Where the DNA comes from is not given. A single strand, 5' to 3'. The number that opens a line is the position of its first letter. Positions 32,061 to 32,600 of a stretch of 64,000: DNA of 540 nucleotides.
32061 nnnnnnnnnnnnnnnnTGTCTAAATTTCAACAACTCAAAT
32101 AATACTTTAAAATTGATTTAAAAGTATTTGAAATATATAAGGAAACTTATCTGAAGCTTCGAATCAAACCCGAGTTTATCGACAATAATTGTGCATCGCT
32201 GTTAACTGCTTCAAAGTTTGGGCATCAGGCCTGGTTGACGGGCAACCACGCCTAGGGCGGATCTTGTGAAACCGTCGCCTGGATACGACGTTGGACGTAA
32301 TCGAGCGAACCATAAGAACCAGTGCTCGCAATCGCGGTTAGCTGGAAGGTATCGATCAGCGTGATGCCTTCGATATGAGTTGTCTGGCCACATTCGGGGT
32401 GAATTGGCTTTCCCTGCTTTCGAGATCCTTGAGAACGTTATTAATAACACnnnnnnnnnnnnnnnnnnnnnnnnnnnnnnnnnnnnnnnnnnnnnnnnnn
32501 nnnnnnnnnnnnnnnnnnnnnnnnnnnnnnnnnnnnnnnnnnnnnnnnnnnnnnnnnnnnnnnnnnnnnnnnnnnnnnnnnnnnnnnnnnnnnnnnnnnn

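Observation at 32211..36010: Second, decayed MSHA-type module fused head-to-tail to the hybrid cluster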

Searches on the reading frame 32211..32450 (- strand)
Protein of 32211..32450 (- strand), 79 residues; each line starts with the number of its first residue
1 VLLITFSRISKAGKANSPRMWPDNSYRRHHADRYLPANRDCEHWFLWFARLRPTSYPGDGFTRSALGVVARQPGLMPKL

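Call 4: search_protein_families(library=pfam, proteins=[window:32211-32450:-], max_evalue=0.01)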
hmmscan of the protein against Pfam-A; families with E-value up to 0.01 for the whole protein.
window:32211-32450:- (79 aa): 0 families

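Call 5: search_protein_families(library=ncbifam, proteins=[window:32211-32450:-], max_evalue=0.01)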
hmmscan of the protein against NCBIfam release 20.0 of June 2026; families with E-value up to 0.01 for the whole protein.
window:32211-32450:- (79 aa): 0 families
